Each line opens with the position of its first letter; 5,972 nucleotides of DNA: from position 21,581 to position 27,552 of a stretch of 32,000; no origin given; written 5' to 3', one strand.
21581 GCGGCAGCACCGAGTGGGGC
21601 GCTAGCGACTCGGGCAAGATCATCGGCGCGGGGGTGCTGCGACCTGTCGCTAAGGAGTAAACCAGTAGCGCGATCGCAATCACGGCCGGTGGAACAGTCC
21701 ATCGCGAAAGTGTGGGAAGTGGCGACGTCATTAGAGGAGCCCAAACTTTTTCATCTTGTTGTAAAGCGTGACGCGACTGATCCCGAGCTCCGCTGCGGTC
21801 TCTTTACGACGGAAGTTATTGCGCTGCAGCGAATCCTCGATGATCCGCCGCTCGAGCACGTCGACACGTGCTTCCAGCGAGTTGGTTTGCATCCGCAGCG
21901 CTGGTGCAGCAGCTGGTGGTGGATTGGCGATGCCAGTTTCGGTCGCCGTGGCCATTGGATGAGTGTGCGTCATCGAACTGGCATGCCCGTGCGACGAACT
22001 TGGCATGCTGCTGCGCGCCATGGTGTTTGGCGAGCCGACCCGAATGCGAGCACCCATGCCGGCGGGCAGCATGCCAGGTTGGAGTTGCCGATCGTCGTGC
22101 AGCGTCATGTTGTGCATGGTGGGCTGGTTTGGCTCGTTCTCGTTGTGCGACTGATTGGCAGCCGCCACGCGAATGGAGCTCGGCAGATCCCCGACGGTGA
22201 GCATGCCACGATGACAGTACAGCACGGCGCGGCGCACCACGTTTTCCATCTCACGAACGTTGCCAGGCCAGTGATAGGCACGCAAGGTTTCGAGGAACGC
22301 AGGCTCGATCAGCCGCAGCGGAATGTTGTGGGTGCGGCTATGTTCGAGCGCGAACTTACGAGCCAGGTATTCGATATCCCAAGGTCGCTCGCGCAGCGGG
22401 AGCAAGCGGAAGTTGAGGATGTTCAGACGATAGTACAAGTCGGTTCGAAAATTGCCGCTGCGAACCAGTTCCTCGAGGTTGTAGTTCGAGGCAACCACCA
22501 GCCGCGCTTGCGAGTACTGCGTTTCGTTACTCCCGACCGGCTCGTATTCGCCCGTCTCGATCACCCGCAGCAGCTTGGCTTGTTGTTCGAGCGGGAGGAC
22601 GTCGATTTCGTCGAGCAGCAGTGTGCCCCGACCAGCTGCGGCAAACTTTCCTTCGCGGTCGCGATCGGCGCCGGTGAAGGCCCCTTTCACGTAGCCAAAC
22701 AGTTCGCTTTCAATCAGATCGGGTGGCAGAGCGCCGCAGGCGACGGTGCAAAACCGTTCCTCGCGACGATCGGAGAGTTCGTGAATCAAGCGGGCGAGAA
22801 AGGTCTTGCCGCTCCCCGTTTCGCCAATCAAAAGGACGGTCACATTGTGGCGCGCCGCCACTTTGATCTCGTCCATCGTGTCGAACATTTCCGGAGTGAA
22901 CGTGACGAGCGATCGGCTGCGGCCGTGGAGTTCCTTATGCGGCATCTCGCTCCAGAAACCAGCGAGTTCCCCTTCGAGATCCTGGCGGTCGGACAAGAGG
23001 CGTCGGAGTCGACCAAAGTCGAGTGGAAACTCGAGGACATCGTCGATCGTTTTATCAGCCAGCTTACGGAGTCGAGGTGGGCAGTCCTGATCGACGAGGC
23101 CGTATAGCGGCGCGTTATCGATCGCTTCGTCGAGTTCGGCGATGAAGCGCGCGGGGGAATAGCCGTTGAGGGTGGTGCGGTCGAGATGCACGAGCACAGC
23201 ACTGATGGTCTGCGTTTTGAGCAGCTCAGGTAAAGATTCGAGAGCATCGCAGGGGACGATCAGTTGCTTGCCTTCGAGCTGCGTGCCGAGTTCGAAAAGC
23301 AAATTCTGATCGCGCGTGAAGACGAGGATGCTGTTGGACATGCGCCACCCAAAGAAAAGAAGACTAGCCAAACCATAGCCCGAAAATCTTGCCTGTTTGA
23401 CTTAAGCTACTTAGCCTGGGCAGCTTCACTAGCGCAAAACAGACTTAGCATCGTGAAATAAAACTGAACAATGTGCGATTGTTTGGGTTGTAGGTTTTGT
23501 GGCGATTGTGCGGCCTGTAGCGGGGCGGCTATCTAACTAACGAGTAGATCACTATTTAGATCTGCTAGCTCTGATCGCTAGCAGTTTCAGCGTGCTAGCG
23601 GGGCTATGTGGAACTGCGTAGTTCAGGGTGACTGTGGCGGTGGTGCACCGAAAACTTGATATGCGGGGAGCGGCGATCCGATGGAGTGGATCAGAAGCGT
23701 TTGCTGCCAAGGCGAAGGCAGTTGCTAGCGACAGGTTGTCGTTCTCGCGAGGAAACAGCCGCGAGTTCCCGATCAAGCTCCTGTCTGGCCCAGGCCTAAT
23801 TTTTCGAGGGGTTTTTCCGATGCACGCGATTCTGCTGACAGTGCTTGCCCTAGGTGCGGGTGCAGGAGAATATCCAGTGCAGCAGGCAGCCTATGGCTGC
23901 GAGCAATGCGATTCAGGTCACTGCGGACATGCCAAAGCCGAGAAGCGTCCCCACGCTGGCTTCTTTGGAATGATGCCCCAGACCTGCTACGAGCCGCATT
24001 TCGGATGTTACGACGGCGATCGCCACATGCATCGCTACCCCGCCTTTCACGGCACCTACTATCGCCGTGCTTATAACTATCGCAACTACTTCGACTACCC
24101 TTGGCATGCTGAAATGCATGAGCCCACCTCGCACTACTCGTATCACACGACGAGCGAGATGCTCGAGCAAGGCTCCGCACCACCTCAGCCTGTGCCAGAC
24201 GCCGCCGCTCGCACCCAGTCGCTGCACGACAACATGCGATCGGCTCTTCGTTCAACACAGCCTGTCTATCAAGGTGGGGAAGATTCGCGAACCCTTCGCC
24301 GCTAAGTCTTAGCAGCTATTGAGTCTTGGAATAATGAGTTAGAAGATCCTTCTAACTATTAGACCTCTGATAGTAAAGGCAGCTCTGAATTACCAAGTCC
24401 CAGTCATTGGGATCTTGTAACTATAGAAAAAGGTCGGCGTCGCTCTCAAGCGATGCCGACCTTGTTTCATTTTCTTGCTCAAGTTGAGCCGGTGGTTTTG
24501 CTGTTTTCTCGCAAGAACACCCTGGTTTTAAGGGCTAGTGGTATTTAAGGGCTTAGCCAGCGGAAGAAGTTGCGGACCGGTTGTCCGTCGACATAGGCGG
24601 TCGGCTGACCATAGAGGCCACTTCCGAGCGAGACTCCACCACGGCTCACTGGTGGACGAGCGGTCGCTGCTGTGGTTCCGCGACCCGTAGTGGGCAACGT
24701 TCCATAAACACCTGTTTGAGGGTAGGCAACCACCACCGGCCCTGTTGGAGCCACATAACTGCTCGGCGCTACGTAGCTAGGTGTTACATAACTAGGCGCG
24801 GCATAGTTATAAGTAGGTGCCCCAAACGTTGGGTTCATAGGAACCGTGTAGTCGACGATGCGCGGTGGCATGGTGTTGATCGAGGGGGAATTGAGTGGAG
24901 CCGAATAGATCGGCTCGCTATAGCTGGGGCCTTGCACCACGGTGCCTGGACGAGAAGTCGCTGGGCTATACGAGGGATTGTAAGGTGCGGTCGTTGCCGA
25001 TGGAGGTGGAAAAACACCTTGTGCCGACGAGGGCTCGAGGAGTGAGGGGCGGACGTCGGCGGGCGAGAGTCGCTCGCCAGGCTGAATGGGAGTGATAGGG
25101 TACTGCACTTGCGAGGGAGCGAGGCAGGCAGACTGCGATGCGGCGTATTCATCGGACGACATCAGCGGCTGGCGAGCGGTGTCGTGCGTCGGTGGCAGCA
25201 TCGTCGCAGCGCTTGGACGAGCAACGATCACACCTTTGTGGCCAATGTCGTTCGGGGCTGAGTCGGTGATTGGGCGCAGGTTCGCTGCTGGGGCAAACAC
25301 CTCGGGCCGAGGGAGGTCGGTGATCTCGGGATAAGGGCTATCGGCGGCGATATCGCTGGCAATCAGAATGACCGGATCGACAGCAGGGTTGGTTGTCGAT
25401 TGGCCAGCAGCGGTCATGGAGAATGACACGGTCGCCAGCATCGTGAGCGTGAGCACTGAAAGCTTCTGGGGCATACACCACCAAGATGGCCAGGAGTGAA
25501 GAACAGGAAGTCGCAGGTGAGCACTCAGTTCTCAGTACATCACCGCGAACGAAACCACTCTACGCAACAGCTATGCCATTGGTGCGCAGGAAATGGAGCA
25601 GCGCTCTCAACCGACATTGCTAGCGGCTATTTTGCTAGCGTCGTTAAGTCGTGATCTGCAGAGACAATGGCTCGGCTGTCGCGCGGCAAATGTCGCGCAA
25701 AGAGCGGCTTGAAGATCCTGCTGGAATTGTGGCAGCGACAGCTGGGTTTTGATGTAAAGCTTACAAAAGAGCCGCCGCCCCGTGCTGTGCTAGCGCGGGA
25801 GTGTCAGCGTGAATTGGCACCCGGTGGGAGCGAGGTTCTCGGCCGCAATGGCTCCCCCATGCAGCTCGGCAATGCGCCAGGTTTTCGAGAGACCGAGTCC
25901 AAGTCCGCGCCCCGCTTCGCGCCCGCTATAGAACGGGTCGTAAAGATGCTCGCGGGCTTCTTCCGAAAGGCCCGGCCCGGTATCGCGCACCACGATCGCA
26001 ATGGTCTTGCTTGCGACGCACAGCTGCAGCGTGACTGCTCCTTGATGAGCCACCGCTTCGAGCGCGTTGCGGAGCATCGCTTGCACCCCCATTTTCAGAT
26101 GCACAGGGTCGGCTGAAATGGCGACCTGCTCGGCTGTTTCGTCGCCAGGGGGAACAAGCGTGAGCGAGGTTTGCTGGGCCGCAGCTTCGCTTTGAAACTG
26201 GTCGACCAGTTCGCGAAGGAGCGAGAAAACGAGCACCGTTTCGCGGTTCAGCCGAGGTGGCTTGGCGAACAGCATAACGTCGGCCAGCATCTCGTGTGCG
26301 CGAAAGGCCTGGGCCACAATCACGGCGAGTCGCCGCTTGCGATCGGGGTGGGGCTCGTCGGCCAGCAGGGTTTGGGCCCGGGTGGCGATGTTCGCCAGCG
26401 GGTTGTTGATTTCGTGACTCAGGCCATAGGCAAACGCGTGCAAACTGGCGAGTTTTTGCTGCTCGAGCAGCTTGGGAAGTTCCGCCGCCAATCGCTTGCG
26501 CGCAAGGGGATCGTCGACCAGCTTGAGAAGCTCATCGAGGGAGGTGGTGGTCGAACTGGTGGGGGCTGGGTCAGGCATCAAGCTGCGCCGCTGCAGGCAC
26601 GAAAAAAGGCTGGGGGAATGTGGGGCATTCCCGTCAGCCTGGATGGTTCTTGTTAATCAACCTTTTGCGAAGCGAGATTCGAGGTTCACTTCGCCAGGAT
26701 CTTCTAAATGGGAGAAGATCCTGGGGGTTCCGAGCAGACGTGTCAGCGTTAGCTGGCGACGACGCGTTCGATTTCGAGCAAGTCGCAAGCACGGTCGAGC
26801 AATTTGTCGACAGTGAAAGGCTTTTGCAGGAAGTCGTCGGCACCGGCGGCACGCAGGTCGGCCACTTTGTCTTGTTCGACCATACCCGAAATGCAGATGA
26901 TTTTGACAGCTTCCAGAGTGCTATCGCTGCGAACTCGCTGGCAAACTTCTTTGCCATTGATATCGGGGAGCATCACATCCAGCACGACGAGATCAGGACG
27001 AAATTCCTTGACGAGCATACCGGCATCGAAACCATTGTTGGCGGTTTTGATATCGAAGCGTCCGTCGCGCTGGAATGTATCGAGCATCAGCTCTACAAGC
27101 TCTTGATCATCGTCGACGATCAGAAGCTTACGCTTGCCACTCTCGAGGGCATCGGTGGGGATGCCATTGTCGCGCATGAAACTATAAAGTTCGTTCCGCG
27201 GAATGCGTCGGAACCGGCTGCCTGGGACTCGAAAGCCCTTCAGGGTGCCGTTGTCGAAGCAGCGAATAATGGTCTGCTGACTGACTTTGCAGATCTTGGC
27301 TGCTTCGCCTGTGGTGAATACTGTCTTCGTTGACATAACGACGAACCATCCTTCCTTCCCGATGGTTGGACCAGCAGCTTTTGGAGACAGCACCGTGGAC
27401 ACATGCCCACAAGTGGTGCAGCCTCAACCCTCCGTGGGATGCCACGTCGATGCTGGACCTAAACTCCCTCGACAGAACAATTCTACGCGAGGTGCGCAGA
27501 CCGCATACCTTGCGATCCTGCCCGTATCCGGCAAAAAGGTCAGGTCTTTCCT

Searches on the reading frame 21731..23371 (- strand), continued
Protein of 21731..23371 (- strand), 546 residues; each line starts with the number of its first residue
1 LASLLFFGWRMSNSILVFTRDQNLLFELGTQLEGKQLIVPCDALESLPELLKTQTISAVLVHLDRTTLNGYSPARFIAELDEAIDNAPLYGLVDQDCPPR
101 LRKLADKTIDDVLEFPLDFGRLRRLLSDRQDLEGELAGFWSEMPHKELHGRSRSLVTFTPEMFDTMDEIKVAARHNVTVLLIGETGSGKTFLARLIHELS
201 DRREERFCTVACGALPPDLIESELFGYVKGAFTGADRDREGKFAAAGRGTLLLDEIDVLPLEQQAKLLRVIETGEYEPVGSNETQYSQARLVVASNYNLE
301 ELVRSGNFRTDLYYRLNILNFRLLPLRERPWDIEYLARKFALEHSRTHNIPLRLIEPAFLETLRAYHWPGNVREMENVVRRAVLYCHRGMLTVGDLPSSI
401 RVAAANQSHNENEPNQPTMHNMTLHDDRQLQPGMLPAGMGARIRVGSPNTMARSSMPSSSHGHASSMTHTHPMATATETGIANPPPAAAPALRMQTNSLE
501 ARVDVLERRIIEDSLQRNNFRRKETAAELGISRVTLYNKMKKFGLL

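Call 77: find_encoding_contigs(protein=P0190, flank=10000, max_places=2)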
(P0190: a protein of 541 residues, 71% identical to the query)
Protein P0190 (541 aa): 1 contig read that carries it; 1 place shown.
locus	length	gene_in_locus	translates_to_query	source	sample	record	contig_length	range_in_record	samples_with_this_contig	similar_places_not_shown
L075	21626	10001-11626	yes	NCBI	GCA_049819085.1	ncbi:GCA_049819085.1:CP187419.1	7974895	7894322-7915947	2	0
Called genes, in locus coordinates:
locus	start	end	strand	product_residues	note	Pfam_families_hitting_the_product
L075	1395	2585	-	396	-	PF00583:Acetyltransf_1 (faint)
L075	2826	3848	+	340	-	PF01073:3Beta_HSD, PF01370:Epimerase, PF02719:Polysacc_synt_2, PF04321:RmlD_sub_bind, PF05368:NmrA, PF07993:NAD_binding_4, PF13460:NAD_binding_10, PF16363:GDP_Man_Dehyd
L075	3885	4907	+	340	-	PF01073:3Beta_HSD, PF01370:Epimerase, PF04321:RmlD_sub_bind, PF05368:NmrA, PF13460:NAD_binding_10, PF16363:GDP_Man_Dehyd, PF07993:NAD_binding_4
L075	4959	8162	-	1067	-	PF01979:Amidohydro_1, PF07969:Amidohydro_3 (weak), PF01979:Amidohydro_1, PF07969:Amidohydro_3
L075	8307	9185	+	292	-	PF06745:ATPase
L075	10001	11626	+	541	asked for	PF00158:Sigma54_activat, PF14532:Sigma54_activ_2, PF07724:AAA_2 (faint), PF07728:AAA_5, PF25601:AAA_lid_14, PF02954:HTH_8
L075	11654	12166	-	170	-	PF00994:MoCF_biosynth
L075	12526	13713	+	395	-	PF03130:HEAT_PBS (faint), PF13646:HEAT_2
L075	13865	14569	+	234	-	-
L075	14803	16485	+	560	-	PF00920:ILVD_EDD_N, PF24877:ILV_EDD_C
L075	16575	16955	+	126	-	-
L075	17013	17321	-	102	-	-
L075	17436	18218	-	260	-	PF00106:adh_short, PF08659:KR, PF13561:adh_short_C2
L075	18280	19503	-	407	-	PF01882:DUF58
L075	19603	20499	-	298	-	PF20030:bpMoxR, PF00004:AAA (weak), PF07726:AAA_3, PF07728:AAA_5, PF17863:AAA_lid_2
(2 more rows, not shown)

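Call 84: predict_structure(alignment_id=A8)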
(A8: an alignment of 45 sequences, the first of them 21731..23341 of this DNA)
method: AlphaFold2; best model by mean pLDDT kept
length: 536 residues; sequences in the alignment: 45
mean_pLDDT: 63.6   pTM: 0.37
mean pLDDT of the five models: 63.6, 63.5, 62.9, 62.8, 59.0
residues with pLDDT >= 90: 123; 70-90: 121; 50-70: 76; < 50: 216
segments of 3 or more residues with pLDDT < 50: 135-178, 189-244, 267-271, 276-287, 307-313, 402-474, 476-486
pLDDT, mean of each block of 10 residues (from residue 1): 85 92 86 91 89 89 93 88 93 92 88 74 72 52 33 39 41 45 52 39 40 40 28 33 49 58 47 46 47 54 50 56 84 84 86 79 80 85 90 76 41 30 31 32 37 34 33 37 56 93 94 93 95 92
secondary structure, 60 per line:
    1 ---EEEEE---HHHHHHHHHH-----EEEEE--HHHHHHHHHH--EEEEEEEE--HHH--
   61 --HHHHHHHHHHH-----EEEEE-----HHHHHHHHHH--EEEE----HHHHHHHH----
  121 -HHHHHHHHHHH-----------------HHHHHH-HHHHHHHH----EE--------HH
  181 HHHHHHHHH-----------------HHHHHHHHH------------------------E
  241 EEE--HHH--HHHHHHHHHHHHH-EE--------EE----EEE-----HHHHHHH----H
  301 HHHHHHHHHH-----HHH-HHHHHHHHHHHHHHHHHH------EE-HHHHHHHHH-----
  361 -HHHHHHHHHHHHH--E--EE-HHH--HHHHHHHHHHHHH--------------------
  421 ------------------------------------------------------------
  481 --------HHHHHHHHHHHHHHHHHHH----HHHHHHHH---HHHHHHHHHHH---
elements in order: E4-8 H12-21 E27-31 H34-43 E46-53 H63-73 E79-83 H89-98 E101-104 H109-116 H122-132 H150-155 H157-164 H179-189 H207-215 E240-243 H251-263 E281-283 H289-295 H300-310 H320-337 H347-355 H362-374 H388-400 H489-507 H512-519 H523-533

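Call 86: fold_search(model_id=the predicted structure, library=pdb)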
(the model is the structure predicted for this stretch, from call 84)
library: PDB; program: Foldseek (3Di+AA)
matches with E <= 10: 1487; with E <= 0.001: 102
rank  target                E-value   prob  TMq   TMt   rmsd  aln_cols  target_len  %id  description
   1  1ny5_A                1.3e-19  1.00  0.22  0.29  22.8       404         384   32  Crystal structure of sigm54 activator (AAA+ ATPase) in the inactive state (released 2003-11-11)
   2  1ny5_B                4.9e-19  1.00  0.22  0.29  22.4       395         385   32  Crystal structure of sigm54 activator (AAA+ ATPase) in the inactive state (released 2003-11-11)
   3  4l4u                  3.3e-18  1.00  0.21  0.28  22.4       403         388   30  Crystal structure of construct containing A. aeolicus NtrC1 receiver, central and DNA binding domains (released 2013-08-28)
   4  8p53_C                6.0e-18  1.00  0.23  0.31  21.1       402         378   31  Cryo-EM structure of the c-di-GMP-free FleQ-FleN master regulator complex of P. aeruginosa (released 2023-12-13)
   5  5m7p_A                6.0e-18  1.00  0.21  0.25  23.5       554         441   20  Crystal structure of NtrX from Brucella abortus in complex with ADP processed with the CrystalDirect automated mountin (released 2017-01-25)
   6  8p53_D                6.3e-18  1.00  0.23  0.31  21.3       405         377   32  Cryo-EM structure of the c-di-GMP-free FleQ-FleN master regulator complex of P. aeruginosa (released 2023-12-13)
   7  8p53_E                8.3e-18  1.00  0.23  0.31  19.2       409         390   32  Cryo-EM structure of the c-di-GMP-free FleQ-FleN master regulator complex of P. aeruginosa (released 2023-12-13)
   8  5m7p_B                1.0e-17  1.00  0.21  0.26  23.5       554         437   21  Crystal structure of NtrX from Brucella abortus in complex with ADP processed with the CrystalDirect automated mountin (released 2017-01-25)
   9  3dzd_A                2.6e-17  1.00  0.22  0.30  22.0       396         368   29  Crystal structure of sigma54 activator NTRC4 in the inactive state (released 2008-11-25)
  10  8pb9_E                5.0e-17  1.00  0.23  0.31  23.1       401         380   32  Cryo-EM structure of the c-di-GMP-bound FleQ-FleN master regulator complex from Pseudomonas aeruginosa (released 2023-12-13)
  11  5ep0                  6.9e-17  1.00  0.22  0.30  20.7       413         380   27  Quorum-Sensing Signal Integrator LuxO - Receiver+Catalytic Domains (released 2016-04-20)
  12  5m7n_B                7.3e-17  1.00  0.21  0.26  22.5       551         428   21  Crystal structure of NtrX from Brucella abortus in complex with ATP processed with the CrystalDirect automated mountin (released 2017-01-25)
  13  5m7o_B                1.1e-16  1.00  0.22  0.26  22.9       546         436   21  Crystal structure of NtrX from Brucella abortus processed with the CrystalDirect automated mounting and cryo-cooling t (released 2017-01-25)
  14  3m0e_A                8.4e-16  1.00  0.22  0.42  17.1       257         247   42  Crystal structure of the ATP-bound state of Walker B mutant of NtrC1 ATPase domain (released 2010-11-03)
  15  5m7n_A                1.4e-15  1.00  0.21  0.25  21.4       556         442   20  Crystal structure of NtrX from Brucella abortus in complex with ATP processed with the CrystalDirect automated mountin (released 2017-01-25)
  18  7v2b_D                5.3e-15  1.00  0.22  0.29  22.8       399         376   24  Crystal Structure of VpsR display novel dimeric architecture and c-di-GMP binding: mechanistic implications in oligome (released 2022-04-06)
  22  7v2b_A                1.1e-14  1.00  0.21  0.28  22.1       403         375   24  Crystal Structure of VpsR display novel dimeric architecture and c-di-GMP binding: mechanistic implications in oligome (released 2022-04-06)
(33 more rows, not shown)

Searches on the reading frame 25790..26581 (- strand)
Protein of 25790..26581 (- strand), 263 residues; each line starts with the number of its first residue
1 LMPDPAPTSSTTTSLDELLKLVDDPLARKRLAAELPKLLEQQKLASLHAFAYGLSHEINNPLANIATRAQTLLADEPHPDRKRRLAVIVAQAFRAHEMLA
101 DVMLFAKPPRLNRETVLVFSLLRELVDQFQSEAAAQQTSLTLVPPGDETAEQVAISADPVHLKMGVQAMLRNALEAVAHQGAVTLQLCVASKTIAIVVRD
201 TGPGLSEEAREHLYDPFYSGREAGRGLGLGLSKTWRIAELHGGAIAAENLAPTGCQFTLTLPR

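Call 92: search_protein_families(library=pfam, proteins=[window:25790-26581:-], max_evalue=0.001)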
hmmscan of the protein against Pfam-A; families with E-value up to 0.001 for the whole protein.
window:25790-26581:- (263 aa): 3 families
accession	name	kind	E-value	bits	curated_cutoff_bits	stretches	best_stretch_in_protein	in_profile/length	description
PF02518.31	HATPase_c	-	1.3e-17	64.6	26.4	1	158-262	2-108/111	Histidine kinase-, DNA gyrase B-, and HSP90-like ATPase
PF00512.31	HisKA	-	8.9e-10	38.9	26.9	1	49-107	4-62/66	His Kinase A (phospho-acceptor) domain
PF13581.12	HATPase_c_2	-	0.00022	21.7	27.4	1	162-231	32-104/127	Histidine kinase-like ATPase domain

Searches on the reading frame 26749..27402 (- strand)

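Call 92: search_protein_families(library=pfam, proteins=[window:26749-27402:-], max_evalue=0.001)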
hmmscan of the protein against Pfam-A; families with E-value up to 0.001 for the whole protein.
window:26749-27402:- (217 aa): 2 families
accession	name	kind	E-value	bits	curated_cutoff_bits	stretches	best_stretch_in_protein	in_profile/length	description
PF00072.30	Response_reg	-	3.7e-23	82.2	30.2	1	94-204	2-109/111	Response regulator receiver domain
PF12728.13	HTH_17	-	3e-08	34.3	27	1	29-79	2-50/51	Helix-turn-helix domain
